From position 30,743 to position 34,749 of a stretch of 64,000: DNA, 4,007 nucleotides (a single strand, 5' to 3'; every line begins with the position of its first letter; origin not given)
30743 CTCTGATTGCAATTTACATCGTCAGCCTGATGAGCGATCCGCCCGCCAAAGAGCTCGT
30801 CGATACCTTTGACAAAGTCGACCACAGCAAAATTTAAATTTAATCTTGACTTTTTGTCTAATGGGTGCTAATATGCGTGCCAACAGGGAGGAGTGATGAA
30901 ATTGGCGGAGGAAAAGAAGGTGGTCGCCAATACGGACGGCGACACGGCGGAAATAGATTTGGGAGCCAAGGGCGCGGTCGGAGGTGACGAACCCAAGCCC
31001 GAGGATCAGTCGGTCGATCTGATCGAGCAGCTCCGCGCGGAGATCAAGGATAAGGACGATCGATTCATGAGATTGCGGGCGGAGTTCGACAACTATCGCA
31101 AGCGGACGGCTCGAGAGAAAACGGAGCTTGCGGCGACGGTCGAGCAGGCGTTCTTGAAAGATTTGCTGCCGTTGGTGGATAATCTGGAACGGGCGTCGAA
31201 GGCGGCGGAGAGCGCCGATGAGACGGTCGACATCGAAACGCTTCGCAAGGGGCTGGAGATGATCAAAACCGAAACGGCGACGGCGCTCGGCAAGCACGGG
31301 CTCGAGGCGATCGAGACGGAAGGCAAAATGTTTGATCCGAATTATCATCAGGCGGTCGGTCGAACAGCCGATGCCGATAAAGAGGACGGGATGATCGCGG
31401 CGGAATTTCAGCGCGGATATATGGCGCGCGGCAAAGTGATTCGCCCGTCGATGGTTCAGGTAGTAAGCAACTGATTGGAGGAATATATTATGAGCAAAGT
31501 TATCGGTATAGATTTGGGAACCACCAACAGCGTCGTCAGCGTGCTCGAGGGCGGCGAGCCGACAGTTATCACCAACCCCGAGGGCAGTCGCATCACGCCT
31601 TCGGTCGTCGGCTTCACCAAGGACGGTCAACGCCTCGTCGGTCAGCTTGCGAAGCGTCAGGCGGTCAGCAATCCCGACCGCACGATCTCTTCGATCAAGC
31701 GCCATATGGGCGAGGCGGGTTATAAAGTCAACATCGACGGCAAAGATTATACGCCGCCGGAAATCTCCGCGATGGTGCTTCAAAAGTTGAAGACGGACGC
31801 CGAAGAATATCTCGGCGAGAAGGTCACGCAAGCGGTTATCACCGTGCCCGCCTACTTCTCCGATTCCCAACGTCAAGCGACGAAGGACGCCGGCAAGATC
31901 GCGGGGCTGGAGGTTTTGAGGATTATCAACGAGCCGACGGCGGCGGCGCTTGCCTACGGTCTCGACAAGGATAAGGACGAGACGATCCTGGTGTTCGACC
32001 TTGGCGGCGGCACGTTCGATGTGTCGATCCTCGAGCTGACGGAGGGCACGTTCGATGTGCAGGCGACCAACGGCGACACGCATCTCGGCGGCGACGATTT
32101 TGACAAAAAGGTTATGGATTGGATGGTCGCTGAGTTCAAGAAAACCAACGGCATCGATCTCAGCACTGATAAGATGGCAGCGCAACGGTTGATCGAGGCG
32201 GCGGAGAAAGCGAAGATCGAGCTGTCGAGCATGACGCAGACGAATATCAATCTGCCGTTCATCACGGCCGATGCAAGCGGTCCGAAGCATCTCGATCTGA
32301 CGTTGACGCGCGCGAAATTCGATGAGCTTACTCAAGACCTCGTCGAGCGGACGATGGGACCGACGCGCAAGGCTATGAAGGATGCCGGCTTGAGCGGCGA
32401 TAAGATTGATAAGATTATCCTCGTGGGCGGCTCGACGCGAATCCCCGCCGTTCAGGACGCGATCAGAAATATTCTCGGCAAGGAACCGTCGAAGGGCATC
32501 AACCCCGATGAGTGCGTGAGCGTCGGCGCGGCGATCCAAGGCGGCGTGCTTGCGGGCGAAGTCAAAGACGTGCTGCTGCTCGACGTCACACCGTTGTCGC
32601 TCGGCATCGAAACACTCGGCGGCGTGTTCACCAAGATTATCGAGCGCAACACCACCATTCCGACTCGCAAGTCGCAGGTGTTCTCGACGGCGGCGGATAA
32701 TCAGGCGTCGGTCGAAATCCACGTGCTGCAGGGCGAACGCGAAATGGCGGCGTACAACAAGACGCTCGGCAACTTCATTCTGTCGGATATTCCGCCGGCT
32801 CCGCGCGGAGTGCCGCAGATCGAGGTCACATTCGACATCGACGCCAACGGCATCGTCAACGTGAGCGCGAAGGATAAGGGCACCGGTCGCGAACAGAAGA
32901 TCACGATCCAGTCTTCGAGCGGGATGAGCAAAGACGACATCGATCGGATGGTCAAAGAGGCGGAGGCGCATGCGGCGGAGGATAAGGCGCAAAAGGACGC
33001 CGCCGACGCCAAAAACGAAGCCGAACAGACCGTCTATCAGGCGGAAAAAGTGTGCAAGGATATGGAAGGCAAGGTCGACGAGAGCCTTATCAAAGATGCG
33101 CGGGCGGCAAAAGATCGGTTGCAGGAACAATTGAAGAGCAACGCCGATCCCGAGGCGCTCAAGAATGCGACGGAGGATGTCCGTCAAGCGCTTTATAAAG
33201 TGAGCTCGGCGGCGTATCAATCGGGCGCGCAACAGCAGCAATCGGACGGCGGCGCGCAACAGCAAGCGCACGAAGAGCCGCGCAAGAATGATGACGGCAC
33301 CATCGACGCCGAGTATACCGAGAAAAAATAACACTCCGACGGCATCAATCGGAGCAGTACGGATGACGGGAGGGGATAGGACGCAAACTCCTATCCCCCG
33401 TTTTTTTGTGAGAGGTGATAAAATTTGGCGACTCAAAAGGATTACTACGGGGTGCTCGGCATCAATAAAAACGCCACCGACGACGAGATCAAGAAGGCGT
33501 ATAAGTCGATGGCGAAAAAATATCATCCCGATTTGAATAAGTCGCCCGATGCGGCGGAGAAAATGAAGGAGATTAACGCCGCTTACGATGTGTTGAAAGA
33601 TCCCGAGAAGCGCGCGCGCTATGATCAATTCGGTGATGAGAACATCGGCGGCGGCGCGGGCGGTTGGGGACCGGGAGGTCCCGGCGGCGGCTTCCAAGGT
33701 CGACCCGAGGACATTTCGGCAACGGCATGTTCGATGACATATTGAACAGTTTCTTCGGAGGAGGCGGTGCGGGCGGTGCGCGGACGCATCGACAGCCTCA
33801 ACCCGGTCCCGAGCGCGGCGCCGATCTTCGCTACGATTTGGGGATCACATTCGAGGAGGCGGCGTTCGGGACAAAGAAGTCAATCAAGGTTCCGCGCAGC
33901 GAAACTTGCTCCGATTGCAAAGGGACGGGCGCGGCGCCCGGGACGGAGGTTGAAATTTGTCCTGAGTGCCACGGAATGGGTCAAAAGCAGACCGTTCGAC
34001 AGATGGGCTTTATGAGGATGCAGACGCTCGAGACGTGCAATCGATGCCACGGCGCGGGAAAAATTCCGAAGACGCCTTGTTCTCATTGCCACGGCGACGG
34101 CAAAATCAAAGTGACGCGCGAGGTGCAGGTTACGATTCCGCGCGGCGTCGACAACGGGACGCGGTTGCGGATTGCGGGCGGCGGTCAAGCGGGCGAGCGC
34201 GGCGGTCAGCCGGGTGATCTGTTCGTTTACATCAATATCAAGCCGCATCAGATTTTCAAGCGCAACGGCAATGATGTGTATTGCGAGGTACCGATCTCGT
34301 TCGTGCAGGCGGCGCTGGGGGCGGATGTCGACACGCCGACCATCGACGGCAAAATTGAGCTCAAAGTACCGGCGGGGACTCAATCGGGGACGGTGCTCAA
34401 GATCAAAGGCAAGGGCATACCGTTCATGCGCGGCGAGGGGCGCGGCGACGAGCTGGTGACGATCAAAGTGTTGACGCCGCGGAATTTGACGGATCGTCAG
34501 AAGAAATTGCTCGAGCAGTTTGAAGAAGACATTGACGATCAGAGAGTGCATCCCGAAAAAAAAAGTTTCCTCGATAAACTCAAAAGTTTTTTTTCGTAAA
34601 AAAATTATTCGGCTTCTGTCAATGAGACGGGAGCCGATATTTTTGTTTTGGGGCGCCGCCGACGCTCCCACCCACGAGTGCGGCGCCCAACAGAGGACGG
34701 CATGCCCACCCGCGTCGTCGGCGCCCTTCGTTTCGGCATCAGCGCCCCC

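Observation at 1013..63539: Hyper-abundant 12-bp palindrome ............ scattered through coding sequence in all three reading phases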

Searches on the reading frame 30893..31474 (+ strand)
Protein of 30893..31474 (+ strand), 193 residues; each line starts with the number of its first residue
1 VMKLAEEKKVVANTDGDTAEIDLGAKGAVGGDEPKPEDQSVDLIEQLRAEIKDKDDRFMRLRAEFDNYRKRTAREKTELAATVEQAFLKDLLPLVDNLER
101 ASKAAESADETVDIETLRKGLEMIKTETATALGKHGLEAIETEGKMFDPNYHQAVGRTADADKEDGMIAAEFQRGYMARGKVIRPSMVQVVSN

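Call 53: search_protein_families(library=pfam, proteins=[window:30893-31474:+], max_evalue=0.00001)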
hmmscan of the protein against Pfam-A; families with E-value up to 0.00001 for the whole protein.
window:30893-31474:+ (193 aa): 1 family
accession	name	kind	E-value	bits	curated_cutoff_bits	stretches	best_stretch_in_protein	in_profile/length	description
PF01025.24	GrpE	-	4.5e-45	153.7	25.8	1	42-191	18-164/165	GrpE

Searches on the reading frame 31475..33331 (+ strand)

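Call 9: search_protein_families(library=ncbifam, proteins=[window:31475-33331:+])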
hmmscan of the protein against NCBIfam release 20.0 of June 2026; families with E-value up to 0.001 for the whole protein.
window:31475-33331:+ (618 aa): 14 families
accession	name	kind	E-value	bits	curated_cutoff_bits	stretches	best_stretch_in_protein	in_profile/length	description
NF001413.0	PRK00290.1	equivalog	2.5e-293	974.2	648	1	6-617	1-621/625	molecular chaperone DnaK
TIGR02350.1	prok_dnaK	equivalog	7.9e-282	936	822.55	1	8-582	1-596/596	molecular chaperone DnaK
NF009947.0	PRK13411.1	equivalog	1.7e-269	895.4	1002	2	84-604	100-623/662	molecular chaperone DnaK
NF009946.0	PRK13410.1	equivalog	6.7e-242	804.4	1019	2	89-595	107-614/669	molecular chaperone DnaK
TIGR01991.1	HscA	equivalog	2.3e-177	591.2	708.55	1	9-572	1-576/600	Fe-S protein assembly chaperone HscA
NF003520.0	PRK05183.1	subfamily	9.1e-177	589.2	620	1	9-572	21-596/621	Fe-S protein assembly chaperone HscA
NF002399.0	PRK01433.1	equivalog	3.1e-121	405.9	743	1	9-576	21-573/595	Fe-S protein assembly chaperone HscA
NF008673.0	PRK11678.1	equivalog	2.4e-26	92.6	331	2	96-189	128-229/450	molecular chaperone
NF010539.0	PRK13927.1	subfamily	2.8e-17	62.6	293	1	5-353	4-323/339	rod shape-determining protein MreB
NF011660.0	PRK15080.1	equivalog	1.9e-15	56.8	182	1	100-204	77-176/277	ethanolamine utilization protein EutJ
TIGR02529.1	EutJ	subfamily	5e-15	55.6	152.1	1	99-204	43-143/239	ethanolamine utilization protein EutJ family protein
TIGR00904.1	mreB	subfamily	7.2e-15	54.9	365.75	1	7-352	2-322/334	MreB/Mrl family cell shape determining protein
NF010540.1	PRK13929.1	exception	5.5e-14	52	515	1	7-353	4-321/334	rod-share determining protein MreBH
TIGR01174.1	ftsA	equivalog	0.00023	20.4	175.85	0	135-186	162-213/371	cell division protein FtsA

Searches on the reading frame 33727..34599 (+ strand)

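Call 53: search_protein_families(library=pfam, proteins=[window:33727-34599:+], max_evalue=0.00001)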
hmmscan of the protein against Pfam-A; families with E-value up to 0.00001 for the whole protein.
window:33727-34599:+ (290 aa): 3 families
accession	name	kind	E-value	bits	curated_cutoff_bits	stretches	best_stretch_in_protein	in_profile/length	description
PF01556.23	DnaJ_C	-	5e-53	179.6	26.6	1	34-251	1-152/152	DnaJ C terminal domain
PF00684.25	DnaJ_CXXCXGXG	-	5.6e-17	62.2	32.7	1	61-125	1-65/65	DnaJ central domain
PF15777.11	Anti-TRAP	-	1.3e-07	31.9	32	0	96-127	4-42/59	Tryptophan RNA-binding attenuator protein inhibitory protein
